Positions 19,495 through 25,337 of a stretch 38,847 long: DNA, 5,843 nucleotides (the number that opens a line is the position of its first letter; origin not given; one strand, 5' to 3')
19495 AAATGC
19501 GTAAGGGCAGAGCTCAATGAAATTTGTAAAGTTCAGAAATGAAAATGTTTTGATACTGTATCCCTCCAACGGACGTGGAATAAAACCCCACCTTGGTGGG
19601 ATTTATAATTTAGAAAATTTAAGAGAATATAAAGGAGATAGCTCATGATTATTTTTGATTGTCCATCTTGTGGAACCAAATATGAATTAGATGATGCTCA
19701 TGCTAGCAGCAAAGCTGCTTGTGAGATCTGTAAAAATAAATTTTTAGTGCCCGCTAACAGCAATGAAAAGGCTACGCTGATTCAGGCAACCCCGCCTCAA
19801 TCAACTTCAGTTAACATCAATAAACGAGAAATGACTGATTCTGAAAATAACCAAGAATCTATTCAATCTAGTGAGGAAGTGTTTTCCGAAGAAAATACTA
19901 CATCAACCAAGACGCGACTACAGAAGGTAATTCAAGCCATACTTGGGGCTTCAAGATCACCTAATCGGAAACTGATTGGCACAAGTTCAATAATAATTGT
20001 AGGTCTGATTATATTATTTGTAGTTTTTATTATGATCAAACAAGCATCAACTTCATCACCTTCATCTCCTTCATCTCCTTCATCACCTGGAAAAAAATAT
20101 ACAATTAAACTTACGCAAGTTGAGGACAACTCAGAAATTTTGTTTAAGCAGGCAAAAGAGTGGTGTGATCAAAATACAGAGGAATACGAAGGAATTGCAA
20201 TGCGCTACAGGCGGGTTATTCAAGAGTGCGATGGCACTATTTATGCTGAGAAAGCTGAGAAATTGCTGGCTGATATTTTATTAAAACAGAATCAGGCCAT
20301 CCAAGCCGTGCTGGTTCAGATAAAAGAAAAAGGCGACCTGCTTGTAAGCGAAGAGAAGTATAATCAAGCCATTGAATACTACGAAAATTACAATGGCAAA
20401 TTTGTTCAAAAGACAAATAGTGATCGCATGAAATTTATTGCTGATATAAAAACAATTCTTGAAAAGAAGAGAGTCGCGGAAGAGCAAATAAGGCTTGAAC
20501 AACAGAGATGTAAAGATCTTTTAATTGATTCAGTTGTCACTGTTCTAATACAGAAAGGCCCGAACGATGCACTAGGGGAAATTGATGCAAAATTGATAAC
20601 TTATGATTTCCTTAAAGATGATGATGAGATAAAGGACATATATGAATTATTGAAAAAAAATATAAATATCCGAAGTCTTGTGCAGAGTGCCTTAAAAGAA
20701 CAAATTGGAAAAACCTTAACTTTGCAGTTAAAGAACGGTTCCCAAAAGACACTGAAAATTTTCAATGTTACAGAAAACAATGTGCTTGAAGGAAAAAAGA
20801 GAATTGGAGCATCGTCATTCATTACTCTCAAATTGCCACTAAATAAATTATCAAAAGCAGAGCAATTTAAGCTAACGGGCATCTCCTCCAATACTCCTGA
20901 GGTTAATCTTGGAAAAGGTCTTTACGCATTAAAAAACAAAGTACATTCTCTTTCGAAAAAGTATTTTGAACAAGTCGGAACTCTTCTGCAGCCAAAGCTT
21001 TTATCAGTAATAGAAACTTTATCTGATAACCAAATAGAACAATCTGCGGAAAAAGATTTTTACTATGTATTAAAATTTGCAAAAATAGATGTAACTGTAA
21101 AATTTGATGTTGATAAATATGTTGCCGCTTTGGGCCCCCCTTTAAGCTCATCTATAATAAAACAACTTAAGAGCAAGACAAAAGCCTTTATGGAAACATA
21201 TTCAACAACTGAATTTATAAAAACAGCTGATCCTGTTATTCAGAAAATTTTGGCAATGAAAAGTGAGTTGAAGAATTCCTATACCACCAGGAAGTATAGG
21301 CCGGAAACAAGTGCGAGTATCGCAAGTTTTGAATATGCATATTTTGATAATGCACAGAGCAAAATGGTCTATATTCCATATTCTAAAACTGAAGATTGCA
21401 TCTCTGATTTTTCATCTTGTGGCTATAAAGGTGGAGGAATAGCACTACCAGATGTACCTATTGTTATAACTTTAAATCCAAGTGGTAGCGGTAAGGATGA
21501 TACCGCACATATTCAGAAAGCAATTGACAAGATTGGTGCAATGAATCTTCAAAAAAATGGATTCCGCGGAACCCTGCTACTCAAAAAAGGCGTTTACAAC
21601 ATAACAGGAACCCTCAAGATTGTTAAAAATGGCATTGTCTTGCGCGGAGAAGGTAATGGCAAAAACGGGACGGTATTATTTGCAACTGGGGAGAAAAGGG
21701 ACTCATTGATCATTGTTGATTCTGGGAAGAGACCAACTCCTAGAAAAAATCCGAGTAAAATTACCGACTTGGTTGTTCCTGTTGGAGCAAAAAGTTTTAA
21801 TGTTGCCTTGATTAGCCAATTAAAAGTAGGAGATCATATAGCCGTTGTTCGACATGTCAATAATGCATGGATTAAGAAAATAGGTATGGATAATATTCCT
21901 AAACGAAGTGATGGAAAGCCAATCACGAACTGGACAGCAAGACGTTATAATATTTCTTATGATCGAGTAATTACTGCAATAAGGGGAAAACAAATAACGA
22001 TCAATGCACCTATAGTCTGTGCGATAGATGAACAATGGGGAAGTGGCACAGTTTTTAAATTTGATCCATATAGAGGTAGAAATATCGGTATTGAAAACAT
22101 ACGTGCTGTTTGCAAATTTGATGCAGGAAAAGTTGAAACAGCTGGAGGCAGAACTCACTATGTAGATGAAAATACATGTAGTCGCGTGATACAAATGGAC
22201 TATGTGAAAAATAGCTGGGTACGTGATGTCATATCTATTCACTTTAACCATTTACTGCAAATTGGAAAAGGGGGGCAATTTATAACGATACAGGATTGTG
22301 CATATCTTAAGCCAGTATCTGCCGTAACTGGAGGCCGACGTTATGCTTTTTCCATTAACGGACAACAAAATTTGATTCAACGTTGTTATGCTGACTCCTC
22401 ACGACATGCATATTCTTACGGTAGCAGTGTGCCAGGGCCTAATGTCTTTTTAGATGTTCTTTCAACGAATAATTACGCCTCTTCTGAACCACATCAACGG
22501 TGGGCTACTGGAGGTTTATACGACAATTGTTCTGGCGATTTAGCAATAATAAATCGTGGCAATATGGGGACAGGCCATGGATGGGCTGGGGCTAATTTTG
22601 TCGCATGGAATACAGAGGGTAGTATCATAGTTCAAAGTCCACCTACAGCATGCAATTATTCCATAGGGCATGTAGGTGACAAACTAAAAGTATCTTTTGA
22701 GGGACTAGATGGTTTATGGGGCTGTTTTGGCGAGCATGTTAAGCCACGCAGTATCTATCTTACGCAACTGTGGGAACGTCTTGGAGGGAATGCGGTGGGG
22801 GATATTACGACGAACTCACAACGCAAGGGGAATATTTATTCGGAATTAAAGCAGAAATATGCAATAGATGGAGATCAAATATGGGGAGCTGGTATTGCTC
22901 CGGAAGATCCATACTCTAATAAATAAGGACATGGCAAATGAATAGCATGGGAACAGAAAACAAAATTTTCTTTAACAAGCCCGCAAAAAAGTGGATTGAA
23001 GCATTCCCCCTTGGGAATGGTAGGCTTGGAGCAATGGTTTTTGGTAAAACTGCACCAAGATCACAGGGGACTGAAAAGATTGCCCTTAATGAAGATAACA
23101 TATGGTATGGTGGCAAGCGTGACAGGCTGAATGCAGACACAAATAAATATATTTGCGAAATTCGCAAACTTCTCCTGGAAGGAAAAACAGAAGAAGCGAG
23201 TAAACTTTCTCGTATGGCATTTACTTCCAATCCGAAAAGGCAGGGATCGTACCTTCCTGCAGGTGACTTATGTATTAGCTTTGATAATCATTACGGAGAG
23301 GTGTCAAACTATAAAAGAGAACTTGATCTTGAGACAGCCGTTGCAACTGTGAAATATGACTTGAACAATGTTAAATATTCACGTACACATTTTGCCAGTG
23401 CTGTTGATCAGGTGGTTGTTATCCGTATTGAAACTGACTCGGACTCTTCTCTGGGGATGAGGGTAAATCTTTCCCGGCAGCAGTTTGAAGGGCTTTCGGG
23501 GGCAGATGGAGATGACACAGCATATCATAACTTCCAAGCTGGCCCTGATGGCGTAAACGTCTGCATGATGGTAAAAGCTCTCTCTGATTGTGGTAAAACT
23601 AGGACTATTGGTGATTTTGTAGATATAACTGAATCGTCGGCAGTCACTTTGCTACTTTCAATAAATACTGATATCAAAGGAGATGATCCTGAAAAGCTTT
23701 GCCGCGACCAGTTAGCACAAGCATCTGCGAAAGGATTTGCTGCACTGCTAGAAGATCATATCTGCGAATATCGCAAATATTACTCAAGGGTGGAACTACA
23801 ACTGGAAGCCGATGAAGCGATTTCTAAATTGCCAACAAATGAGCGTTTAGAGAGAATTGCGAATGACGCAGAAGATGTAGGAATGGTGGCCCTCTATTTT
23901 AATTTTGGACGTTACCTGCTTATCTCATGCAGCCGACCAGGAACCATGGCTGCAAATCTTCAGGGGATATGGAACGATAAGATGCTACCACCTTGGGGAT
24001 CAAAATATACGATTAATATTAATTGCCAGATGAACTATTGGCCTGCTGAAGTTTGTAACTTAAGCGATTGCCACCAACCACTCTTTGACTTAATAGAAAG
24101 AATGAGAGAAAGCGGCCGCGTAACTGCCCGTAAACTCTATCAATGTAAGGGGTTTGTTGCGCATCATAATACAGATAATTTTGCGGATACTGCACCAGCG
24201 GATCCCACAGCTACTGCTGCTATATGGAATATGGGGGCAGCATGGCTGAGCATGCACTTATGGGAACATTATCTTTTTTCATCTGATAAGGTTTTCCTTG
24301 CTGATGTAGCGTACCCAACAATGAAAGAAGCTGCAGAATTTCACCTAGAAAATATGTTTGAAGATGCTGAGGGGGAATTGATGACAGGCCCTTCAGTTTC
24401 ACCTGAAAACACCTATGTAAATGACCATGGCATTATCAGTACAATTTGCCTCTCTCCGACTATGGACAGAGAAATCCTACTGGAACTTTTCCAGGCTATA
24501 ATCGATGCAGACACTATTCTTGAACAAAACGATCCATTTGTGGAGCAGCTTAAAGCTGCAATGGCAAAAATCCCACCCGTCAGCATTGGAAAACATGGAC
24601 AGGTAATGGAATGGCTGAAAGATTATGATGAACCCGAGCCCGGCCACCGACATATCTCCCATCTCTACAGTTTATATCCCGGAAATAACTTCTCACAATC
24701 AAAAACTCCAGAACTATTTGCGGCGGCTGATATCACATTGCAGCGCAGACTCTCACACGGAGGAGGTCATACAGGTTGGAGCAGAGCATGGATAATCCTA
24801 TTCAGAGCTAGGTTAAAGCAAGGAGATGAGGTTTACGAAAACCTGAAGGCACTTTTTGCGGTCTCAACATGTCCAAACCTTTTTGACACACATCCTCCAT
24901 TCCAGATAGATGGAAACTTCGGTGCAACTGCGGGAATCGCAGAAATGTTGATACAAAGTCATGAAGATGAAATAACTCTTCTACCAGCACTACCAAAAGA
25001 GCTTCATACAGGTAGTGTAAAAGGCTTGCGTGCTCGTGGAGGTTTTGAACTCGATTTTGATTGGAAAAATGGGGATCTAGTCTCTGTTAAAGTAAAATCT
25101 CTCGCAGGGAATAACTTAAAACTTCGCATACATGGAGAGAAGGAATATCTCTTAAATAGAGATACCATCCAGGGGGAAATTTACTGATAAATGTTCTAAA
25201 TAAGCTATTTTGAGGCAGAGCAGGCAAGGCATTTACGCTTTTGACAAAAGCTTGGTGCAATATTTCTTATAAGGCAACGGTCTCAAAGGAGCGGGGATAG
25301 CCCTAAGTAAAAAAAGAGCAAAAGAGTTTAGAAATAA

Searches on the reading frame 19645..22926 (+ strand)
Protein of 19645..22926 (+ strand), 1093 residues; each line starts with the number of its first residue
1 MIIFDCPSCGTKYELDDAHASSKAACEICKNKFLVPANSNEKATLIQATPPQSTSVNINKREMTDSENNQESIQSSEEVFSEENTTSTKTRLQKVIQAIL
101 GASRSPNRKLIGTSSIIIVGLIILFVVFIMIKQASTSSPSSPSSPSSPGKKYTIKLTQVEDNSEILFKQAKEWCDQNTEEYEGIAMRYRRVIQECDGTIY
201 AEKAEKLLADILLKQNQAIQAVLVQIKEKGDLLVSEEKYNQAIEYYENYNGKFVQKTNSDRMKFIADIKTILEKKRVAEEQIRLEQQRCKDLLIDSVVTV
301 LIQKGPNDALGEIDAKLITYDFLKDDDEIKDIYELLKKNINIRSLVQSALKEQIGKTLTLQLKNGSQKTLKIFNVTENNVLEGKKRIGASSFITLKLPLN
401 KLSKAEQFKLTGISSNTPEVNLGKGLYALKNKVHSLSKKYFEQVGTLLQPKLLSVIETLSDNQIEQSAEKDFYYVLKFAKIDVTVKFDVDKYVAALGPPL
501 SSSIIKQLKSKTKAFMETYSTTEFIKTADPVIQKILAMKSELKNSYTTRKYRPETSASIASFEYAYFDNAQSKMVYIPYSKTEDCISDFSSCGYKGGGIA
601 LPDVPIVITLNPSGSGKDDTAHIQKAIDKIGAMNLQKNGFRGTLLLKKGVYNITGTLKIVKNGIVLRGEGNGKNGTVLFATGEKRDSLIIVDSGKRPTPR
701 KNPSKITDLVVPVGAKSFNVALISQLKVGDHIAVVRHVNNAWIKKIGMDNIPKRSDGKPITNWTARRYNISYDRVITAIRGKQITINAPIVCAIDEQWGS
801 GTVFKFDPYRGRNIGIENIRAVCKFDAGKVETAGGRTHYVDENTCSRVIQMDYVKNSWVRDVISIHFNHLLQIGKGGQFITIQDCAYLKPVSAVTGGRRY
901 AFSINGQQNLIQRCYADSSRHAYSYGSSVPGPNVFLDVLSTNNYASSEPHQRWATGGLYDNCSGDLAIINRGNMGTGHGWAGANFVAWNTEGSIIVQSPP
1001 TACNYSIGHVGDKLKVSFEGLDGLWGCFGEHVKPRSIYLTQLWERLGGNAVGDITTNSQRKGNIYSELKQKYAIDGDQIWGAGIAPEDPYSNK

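Call 20: search_protein_families(library=pfam, proteins=[window:19645-22926:+], max_evalue=0.001)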
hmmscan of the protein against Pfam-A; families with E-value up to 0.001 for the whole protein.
window:19645-22926:+ (1093 aa): 1 family
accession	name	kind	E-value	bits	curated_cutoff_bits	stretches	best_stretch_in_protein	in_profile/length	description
PF13717.11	Zn_ribbon_4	-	0.00038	20.8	30.3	0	4-33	3-35/36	zinc-ribbon domain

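Call 47: search_protein_families(library=pfam, proteins=[window:19645-22926:+], max_evalue=1)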
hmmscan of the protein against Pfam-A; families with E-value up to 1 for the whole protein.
window:19645-22926:+ (1093 aa): 10 families
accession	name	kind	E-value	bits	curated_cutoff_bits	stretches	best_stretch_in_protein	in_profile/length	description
PF13717.11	Zn_ribbon_4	-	0.00038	20.8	30.3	1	4-33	3-35/36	zinc-ribbon domain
PF17011.10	DUF5093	-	0.0035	18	27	1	466-524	55-112/131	Domain of unknown function (DUF5093)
PF13588.12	HSDR_N_2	-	0.029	14.9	25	1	205-265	35-94/110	Type I restriction enzyme R protein N terminus (HSDR_N)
PF14156.11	AbbA_antirepres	-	0.038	14.3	27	1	199-247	8-58/63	Antirepressor AbbA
PF12708.12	Pect-lyase_RHGA_epim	-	0.038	14.2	27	1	617-693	15-83/213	Rhamnogalacturonase A/epimerase, pectate lyase-like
PF05129.18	Zn_ribbon_Elf1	-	0.045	14.3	29.8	1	3-40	22-63/79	Transcription elongation factor Elf1 like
PF13719.11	Zn_ribbon_5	-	0.18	12.1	29.3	1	3-29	2-31/37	zinc-ribbon domain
PF16315.10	DUF4955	-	0.2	12.3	25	0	964-1047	64-140/149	Domain of unknown function (DUF4955)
PF22191.2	IBR_1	-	0.23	11.8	27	1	5-33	5-31/47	IBR domain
PF24441.1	DUF7560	-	0.23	11.6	27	1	3-18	5-20/44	Family of unknown function (DUF7560)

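Call 74: search_solved_structures(query=window:19645-22926:+, max_evalue=0.01)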
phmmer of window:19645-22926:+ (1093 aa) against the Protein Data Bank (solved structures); distinct sequences matched with E-value up to 0.01: 0.

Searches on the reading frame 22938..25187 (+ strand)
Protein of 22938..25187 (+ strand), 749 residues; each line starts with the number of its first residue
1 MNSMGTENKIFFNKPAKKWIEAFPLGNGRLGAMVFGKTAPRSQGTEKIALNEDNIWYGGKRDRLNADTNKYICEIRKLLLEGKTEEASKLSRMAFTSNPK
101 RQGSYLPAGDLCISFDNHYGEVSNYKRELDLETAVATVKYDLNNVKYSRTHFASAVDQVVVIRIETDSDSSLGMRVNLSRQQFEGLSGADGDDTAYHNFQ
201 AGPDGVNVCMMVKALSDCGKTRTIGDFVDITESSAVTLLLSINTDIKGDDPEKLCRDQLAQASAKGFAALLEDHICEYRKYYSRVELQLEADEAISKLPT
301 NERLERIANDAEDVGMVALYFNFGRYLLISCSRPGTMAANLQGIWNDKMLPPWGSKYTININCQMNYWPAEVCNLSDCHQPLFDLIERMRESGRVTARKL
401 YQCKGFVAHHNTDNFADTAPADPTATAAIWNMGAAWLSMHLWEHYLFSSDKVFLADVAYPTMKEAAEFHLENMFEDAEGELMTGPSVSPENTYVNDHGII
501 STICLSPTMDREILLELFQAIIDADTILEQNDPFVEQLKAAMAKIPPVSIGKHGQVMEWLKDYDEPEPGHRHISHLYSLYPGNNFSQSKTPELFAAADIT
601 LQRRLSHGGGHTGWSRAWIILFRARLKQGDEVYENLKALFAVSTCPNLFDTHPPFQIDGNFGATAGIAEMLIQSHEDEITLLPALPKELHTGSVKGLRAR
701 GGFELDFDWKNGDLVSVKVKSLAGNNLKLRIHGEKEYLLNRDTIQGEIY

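Call 20: search_protein_families(library=pfam, proteins=[window:22938-25187:+], max_evalue=0.001)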
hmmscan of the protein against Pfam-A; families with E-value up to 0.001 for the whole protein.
window:22938-25187:+ (749 aa): 3 families
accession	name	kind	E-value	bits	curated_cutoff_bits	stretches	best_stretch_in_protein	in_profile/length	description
PF22124.2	Glyco_hydro_95_cat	-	8.1e-174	578.8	27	1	267-671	2-408/408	Glycosyl hydrolase family 95 catalytic domain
PF14498.12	Glyco_hyd_65N_2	-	5.5e-57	193.9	27.7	1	11-247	2-232/234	Glycosyl hydrolase family 65, N-terminal domain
PF21307.2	Glyco_hydro_95_C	-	1.2e-20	74.2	27.6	1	673-734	1-62/94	Glycoside hydrolase family 95, C-terminal domain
